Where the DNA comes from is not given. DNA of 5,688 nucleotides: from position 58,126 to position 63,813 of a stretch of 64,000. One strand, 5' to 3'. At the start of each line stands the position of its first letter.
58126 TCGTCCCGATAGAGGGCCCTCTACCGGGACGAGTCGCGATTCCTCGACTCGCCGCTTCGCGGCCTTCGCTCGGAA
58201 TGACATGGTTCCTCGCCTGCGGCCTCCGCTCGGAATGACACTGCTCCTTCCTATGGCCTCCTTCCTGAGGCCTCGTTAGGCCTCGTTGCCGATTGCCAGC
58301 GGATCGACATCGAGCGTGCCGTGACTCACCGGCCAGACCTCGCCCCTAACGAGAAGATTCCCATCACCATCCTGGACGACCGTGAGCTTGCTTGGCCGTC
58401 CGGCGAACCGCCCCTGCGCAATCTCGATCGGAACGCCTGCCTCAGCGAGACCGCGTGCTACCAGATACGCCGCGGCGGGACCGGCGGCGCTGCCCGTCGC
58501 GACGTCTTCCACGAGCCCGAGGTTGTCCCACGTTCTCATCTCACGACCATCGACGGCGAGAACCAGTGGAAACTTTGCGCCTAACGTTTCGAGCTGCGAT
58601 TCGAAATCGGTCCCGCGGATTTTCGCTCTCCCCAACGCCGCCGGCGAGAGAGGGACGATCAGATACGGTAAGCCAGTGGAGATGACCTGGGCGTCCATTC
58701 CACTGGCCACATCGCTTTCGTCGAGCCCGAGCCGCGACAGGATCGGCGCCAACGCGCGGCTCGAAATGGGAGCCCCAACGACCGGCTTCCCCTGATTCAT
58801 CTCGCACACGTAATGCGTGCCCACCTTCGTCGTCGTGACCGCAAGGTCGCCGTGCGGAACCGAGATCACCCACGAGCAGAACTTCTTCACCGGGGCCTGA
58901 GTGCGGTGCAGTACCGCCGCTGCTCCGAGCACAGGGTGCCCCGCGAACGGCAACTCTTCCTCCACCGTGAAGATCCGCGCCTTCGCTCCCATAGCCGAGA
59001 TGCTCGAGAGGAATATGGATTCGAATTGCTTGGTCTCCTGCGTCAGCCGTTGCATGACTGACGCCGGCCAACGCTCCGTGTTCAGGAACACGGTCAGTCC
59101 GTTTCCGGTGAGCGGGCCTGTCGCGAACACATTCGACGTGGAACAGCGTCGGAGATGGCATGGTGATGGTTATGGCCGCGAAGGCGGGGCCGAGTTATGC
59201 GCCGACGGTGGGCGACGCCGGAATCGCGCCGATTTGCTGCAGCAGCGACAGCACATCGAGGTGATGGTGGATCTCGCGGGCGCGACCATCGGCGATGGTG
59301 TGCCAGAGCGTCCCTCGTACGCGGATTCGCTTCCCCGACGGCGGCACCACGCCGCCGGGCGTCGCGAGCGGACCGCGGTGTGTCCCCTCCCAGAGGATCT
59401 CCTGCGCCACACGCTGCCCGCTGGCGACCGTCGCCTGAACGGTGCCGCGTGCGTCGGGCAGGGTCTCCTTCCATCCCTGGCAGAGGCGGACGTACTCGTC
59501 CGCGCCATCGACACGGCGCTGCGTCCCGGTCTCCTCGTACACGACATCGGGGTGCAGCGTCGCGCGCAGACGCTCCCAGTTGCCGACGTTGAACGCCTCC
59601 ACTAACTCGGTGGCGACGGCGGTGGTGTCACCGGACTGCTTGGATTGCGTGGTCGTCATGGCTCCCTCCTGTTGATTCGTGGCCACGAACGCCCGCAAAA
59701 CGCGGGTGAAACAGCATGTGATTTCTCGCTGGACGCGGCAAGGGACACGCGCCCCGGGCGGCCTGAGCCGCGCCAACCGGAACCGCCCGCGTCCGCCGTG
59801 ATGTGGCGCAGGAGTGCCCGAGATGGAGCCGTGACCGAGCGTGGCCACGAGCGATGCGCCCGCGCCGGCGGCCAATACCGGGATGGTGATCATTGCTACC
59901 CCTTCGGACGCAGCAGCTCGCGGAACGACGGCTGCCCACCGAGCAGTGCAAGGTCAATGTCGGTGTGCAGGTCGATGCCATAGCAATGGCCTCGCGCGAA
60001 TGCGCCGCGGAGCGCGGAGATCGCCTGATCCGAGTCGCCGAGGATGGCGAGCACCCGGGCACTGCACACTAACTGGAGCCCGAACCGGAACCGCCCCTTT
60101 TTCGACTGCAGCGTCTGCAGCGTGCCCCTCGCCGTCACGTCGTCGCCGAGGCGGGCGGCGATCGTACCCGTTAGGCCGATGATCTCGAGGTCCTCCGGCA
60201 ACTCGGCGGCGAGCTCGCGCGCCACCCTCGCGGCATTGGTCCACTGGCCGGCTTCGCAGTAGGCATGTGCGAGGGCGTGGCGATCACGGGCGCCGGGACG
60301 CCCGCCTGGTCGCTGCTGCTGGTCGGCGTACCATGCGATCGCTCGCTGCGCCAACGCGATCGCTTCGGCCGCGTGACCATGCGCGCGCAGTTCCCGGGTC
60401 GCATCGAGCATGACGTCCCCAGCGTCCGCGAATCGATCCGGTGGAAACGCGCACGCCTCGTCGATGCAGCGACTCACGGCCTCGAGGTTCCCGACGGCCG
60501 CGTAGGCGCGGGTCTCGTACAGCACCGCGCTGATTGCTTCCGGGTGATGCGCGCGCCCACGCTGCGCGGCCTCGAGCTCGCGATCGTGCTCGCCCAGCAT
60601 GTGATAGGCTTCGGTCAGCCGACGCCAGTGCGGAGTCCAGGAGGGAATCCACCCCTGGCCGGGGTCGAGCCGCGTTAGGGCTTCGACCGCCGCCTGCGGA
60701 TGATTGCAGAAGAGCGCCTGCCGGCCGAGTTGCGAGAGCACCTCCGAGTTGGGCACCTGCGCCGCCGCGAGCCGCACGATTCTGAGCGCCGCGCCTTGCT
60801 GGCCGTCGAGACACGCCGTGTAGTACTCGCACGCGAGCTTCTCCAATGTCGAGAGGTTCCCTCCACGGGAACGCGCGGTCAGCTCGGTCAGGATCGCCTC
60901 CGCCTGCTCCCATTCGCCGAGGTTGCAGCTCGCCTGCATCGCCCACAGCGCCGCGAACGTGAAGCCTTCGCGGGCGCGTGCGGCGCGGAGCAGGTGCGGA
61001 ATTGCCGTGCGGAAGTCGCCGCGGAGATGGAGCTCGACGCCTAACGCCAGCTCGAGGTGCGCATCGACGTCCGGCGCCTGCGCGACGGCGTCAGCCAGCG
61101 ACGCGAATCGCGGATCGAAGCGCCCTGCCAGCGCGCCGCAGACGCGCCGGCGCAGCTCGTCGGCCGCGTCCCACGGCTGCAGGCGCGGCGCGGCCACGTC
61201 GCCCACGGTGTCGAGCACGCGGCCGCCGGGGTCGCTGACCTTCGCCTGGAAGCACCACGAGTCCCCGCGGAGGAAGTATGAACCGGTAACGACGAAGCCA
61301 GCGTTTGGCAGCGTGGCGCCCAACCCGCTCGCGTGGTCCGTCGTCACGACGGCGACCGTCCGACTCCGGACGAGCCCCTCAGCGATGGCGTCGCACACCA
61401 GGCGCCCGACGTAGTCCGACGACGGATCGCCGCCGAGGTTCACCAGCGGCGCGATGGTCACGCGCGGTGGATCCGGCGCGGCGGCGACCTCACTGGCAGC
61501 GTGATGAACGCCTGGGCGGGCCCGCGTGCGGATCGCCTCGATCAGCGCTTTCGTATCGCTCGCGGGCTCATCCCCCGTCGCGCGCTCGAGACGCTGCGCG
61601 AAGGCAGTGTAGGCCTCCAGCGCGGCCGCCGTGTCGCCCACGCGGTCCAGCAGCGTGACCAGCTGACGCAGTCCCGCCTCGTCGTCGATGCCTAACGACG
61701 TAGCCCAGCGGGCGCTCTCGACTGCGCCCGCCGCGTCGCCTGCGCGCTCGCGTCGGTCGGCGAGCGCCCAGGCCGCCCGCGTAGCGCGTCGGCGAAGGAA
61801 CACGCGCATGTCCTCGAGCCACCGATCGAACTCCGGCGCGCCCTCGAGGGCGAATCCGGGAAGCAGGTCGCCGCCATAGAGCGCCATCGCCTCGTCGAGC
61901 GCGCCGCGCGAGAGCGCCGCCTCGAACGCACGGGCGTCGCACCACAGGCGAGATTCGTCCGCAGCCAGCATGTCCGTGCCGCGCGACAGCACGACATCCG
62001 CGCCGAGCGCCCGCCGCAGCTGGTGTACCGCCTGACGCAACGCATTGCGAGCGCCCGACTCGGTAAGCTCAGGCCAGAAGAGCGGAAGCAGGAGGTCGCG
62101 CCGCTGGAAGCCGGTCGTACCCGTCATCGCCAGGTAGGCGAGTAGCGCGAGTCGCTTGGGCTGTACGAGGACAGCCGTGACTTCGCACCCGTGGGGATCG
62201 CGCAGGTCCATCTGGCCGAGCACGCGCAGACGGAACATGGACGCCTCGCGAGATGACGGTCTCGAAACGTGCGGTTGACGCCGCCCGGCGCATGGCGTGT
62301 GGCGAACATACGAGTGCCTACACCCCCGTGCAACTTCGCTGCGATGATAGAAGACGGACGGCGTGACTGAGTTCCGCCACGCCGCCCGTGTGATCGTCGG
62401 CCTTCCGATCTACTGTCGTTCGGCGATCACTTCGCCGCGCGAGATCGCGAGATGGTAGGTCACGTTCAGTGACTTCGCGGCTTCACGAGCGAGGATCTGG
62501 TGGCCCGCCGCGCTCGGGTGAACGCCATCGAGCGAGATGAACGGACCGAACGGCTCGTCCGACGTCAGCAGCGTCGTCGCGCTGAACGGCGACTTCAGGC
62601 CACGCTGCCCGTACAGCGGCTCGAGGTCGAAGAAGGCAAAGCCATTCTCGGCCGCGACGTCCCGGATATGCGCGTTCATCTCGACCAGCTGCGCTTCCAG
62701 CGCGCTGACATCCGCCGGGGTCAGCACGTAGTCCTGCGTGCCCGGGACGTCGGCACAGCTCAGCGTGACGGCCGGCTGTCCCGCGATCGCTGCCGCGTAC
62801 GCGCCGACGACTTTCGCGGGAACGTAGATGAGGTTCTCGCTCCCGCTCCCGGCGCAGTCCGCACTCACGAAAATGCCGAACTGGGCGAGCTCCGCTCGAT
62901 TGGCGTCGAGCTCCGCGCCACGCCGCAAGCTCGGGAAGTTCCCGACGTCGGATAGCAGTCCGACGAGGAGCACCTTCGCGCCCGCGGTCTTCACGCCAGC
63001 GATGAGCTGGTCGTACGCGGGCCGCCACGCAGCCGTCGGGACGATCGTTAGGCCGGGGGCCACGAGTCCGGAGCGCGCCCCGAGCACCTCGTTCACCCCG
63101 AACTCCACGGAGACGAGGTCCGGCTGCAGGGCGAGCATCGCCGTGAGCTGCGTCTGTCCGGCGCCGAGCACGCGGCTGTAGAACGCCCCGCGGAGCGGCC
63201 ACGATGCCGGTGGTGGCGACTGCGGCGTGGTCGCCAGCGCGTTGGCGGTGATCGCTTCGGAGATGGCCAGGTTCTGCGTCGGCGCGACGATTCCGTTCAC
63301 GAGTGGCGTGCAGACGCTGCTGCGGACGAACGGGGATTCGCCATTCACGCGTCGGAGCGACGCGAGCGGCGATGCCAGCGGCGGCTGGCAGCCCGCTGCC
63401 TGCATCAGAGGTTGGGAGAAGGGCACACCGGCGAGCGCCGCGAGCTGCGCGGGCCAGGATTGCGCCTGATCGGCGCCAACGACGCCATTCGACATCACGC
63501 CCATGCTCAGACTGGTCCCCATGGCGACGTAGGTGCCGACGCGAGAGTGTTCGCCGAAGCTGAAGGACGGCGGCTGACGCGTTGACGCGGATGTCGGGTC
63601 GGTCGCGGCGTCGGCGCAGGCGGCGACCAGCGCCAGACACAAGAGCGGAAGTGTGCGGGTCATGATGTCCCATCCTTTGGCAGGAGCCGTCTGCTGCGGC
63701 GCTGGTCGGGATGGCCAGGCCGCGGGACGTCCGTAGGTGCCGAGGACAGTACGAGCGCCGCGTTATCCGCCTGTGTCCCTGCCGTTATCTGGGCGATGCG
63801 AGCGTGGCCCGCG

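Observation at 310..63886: Hyper-abundant dispersed octamer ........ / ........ (about one copy per kb)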

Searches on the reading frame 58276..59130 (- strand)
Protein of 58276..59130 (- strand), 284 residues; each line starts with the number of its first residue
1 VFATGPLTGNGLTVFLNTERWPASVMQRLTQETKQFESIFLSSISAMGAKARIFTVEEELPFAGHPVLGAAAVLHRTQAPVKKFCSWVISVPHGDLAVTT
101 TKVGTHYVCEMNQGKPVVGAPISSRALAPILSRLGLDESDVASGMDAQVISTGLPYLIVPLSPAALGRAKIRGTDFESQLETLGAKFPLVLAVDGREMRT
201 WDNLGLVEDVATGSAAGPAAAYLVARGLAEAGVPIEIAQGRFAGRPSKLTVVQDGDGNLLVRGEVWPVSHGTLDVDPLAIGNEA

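Call 13: search_protein_families(library=pfam, proteins=[window:58276-59130:-])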
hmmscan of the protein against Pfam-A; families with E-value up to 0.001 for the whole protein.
window:58276-59130:- (284 aa): 1 family
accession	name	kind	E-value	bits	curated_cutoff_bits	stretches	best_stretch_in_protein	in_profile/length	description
PF02567.21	PhzC-PhzF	-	5.8e-32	111.8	27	1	2-265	4-275/281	Phenazine biosynthesis-like protein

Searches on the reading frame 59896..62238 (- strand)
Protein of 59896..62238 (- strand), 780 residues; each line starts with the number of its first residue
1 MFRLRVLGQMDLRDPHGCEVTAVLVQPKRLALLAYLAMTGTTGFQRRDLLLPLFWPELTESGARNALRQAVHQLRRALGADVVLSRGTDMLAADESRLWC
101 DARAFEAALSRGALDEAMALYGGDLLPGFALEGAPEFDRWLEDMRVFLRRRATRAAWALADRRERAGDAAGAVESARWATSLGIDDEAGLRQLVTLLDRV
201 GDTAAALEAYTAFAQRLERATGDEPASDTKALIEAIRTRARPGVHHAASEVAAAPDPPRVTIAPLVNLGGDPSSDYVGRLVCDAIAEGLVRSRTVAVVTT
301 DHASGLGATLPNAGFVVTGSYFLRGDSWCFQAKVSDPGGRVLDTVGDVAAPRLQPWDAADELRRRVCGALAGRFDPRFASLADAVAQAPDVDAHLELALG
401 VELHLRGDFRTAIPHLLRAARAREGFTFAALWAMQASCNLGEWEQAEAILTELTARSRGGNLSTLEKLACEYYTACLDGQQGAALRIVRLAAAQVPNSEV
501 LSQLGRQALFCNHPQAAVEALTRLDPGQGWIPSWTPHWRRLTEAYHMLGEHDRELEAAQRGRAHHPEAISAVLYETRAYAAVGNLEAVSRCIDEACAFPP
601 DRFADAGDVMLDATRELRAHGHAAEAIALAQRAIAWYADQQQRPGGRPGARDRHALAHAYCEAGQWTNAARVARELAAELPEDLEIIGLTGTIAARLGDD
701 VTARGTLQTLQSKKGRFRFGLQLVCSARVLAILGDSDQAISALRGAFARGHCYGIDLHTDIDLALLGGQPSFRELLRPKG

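Call 12: search_protein_families(library=pfam, proteins=[window:59896-62238:-])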
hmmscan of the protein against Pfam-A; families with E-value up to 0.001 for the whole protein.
window:59896-62238:- (780 aa): 3 families
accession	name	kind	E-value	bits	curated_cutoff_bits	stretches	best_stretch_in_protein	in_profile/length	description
PF03704.23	BTAD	-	8.3e-09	36.4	22.1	1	110-237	25-146/146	Bacterial transcriptional activator domain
PF13428.12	TPR_14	-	0.00011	23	23.5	0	653-687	4-38/44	Tetratricopeptide repeat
PF12895.13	ANAPC3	-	0.00055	20.6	27.2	0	623-676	5-49/82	Anaphase-promoting complex, cyclosome, subunit 3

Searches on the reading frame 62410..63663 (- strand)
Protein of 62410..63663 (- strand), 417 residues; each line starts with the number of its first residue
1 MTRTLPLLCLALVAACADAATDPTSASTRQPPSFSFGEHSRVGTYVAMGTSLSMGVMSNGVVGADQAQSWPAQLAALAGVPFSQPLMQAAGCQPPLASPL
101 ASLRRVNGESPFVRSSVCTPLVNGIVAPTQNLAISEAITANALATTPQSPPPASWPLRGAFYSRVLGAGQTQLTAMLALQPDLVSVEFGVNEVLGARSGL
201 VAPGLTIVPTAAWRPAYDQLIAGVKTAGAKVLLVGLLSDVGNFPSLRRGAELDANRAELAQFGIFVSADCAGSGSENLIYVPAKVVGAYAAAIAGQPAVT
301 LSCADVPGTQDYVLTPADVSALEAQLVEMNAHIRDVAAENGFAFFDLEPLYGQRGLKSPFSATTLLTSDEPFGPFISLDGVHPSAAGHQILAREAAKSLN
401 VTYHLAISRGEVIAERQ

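Call 12: search_protein_families(library=pfam, proteins=[window:62410-63663:-])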
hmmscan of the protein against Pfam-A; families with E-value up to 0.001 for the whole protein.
window:62410-63663:- (417 aa): 2 families
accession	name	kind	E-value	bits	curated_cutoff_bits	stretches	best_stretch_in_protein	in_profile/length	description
PF13472.12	Lipase_GDSL_2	-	1.8e-15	58.4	32.9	2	305-390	107-178/178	GDSL-like Lipase/Acylhydrolase family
PF00657.28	Lipase_GDSL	-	3.5e-09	37.6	23.6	1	46-394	2-207/208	GDSL-like Lipase/Acylhydrolase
